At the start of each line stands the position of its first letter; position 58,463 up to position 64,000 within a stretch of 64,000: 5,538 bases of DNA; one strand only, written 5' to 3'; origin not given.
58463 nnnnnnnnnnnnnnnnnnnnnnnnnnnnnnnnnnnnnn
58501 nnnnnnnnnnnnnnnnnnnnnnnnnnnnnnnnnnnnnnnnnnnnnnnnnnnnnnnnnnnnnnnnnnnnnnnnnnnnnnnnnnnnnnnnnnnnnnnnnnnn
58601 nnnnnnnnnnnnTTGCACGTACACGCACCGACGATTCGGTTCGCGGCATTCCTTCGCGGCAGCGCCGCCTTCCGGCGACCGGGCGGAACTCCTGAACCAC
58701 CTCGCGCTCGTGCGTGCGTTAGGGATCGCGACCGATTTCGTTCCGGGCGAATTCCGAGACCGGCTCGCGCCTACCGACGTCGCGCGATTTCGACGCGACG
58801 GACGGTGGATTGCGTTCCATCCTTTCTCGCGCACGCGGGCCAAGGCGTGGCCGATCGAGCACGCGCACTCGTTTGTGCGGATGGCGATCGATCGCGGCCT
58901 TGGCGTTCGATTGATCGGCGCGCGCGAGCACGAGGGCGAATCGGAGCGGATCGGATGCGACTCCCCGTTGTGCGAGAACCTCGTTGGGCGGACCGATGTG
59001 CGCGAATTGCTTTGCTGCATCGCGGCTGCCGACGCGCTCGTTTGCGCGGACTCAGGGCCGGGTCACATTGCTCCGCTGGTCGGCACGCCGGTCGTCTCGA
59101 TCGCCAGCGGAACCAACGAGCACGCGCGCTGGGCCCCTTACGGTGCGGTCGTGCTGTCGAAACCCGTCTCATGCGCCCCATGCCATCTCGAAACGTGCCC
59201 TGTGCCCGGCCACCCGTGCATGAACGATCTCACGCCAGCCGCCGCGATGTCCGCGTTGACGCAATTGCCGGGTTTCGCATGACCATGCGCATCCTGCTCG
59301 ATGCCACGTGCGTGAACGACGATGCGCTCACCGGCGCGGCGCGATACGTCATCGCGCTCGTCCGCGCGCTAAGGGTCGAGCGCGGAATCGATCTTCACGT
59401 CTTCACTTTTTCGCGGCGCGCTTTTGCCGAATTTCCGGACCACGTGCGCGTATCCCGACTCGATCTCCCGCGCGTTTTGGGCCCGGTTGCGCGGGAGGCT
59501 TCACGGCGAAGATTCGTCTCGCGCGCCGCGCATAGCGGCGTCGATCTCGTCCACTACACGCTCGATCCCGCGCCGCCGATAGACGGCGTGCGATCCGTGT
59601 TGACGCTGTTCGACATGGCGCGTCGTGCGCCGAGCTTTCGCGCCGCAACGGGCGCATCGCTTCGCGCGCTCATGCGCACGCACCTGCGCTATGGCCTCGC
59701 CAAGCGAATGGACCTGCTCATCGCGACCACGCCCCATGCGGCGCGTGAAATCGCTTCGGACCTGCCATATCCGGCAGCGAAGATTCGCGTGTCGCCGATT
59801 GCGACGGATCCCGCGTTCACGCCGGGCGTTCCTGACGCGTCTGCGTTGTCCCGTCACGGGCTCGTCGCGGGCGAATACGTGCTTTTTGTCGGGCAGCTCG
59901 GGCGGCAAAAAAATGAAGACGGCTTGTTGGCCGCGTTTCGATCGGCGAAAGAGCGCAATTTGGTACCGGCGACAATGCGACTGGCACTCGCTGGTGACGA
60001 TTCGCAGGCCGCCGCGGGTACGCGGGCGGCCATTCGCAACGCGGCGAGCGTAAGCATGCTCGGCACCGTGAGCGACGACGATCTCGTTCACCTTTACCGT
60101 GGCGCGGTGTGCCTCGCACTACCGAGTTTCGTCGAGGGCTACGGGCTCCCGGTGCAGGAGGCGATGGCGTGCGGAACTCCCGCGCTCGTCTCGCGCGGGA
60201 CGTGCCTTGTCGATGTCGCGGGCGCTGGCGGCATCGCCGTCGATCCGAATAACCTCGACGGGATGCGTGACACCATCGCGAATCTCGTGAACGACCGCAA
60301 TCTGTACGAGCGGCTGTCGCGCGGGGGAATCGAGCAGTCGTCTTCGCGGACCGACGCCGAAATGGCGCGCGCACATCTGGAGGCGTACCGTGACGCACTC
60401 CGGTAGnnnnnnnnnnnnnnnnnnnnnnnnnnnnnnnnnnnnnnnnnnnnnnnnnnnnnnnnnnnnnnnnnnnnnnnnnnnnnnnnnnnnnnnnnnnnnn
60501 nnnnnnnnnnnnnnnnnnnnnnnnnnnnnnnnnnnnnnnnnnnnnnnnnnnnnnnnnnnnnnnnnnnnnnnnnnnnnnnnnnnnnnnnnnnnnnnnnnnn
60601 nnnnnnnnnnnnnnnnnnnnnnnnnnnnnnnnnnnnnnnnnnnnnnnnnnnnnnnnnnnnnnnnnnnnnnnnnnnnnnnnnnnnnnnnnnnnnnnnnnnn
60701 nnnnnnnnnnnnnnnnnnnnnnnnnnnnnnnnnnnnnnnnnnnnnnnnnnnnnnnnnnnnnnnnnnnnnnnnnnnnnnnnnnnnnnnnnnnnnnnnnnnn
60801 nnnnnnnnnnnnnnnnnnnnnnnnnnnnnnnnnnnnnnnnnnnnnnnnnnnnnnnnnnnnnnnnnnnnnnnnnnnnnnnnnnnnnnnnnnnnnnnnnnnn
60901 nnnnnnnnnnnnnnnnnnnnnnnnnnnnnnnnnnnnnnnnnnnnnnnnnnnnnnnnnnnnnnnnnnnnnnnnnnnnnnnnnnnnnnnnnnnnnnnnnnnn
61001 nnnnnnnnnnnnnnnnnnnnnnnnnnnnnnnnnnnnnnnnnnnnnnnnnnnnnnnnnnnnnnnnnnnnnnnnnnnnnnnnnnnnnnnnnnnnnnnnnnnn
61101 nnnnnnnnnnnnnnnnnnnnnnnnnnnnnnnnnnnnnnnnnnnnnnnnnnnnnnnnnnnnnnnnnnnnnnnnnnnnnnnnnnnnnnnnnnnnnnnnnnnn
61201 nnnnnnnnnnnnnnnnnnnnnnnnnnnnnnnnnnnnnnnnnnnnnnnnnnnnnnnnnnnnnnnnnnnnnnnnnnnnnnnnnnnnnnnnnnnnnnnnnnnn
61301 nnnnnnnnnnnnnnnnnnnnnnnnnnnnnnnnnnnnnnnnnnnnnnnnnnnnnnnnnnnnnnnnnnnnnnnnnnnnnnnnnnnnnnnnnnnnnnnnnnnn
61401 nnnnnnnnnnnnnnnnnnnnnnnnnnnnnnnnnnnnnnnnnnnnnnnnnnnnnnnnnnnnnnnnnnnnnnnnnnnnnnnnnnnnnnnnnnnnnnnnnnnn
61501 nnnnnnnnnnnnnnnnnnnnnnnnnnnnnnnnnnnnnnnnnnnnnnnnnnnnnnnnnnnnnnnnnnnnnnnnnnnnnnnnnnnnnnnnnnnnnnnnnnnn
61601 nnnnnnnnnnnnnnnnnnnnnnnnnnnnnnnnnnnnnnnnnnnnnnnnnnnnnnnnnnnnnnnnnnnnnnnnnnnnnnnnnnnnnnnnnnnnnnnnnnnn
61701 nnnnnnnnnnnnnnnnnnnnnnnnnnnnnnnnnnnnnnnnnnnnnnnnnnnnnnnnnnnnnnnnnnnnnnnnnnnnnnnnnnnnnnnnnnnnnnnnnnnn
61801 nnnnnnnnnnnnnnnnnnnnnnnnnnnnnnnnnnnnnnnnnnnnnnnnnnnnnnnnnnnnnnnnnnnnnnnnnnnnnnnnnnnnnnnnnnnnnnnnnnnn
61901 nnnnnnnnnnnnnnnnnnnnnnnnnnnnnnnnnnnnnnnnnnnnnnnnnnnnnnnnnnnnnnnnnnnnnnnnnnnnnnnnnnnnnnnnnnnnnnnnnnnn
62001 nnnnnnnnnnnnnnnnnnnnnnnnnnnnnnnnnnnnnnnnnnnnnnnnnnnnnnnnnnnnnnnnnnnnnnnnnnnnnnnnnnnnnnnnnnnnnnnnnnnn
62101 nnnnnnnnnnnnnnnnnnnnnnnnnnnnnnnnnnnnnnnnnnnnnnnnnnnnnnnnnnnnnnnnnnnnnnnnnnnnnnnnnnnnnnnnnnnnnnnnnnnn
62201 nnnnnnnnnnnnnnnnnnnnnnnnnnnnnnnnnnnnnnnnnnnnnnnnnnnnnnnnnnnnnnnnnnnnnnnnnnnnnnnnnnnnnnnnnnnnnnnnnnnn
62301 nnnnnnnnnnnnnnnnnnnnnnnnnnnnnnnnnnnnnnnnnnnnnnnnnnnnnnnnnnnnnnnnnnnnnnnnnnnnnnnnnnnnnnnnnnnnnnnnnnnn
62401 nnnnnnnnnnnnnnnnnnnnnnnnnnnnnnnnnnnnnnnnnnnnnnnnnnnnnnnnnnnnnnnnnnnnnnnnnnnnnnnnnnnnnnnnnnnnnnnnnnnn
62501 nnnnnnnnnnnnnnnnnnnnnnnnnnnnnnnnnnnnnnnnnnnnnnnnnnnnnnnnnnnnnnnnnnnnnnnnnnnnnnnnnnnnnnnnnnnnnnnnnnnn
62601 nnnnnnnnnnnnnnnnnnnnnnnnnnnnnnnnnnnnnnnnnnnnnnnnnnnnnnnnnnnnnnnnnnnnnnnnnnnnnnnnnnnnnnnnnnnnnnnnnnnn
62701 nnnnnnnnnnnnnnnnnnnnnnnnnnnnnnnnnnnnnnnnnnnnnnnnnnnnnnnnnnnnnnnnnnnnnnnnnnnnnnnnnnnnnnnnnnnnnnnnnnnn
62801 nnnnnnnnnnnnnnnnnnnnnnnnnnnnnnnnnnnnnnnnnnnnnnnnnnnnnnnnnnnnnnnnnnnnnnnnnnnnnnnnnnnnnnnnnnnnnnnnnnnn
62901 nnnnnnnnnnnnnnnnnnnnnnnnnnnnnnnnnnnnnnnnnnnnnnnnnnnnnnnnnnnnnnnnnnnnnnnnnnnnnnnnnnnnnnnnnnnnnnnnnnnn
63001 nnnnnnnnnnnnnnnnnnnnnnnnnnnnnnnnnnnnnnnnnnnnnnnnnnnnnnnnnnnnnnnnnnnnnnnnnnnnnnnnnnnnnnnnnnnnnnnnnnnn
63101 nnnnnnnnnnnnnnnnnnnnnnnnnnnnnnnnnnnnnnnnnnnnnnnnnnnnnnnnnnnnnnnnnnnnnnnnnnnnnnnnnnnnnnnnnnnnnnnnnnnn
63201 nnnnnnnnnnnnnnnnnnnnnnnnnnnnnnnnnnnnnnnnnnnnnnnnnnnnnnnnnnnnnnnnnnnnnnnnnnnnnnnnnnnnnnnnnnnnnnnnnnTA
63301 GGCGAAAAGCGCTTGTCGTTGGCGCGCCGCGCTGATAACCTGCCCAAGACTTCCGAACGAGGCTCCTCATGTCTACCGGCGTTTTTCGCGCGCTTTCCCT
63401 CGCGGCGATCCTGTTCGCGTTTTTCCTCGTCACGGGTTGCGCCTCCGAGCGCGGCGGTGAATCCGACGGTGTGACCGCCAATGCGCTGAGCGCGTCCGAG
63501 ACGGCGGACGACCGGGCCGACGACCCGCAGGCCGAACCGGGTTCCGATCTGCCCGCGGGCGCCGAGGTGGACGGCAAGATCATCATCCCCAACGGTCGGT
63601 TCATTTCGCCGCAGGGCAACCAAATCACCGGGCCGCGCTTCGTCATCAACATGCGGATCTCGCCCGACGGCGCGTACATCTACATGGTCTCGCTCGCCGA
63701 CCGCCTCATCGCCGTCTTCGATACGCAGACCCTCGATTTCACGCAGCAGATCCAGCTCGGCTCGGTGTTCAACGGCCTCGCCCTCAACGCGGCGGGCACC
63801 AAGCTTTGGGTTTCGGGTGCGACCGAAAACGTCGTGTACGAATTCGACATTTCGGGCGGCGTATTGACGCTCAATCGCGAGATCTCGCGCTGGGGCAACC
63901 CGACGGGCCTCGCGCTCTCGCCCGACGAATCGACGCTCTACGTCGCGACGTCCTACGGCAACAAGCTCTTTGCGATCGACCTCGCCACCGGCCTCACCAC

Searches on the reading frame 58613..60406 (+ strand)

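Call 60: search_protein_families(library=pfam, proteins=[window:58613-60406:+], max_evalue=0.001)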
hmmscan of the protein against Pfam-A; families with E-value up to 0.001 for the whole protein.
window:58613-60406:+ (597 aa): 4 families
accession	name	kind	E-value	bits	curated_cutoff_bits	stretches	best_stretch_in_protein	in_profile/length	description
PF00534.26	Glycos_transf_1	-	6.7e-24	84.8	26.4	1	421-573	16-170/172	Glycosyl transferases group 1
PF13692.12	Glyco_trans_1_4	-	1.5e-18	67.9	27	1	422-561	3-142/142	Glycosyl transferases group 1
PF20706.3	GT4-conflict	-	8.6e-11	41.9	26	1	341-530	122-314/385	Family 4 Glycosyltransferase in conflict systems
PF13439.12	Glyco_transf_4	-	1.2e-10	42.2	28.5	1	241-400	3-168/170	Glycosyltransferase Family 4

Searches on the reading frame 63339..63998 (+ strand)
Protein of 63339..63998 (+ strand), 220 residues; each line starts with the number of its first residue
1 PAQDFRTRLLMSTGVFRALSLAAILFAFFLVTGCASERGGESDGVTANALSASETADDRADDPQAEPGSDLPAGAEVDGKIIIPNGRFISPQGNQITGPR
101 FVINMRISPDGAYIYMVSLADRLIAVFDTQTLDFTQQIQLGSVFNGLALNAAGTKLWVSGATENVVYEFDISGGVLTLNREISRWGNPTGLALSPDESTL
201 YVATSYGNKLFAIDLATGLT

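Call 15: search_protein_families(library=pfam, proteins=[window:63339-63998:+], max_evalue=0.01)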
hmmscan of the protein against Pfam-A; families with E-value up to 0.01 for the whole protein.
window:63339-63998:+ (220 aa): 5 families
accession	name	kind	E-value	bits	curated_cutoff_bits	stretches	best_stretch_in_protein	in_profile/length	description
PF08450.18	SGL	-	5e-07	30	26.3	1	180-216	128-164/246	SMP-30/Gluconolactonase/LRE-like region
PF25174.1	Beta-prop_THOC3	-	0.00013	21.5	305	1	94-170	83-159/272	THOC3 beta-propeller domain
PF10282.15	Lactonase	-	0.00014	21.6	21.7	0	100-142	244-290/344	Lactonase, 7-bladed beta-propeller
PF01731.26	Arylesterase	-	0.002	18.7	21.3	0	180-214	48-82/86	Arylesterase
PF23393.2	Beta-prop_WDR90_POC16_2nd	-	0.0059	16.3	60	0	156-208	50-101/291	WDR90/POC16, second beta-propeller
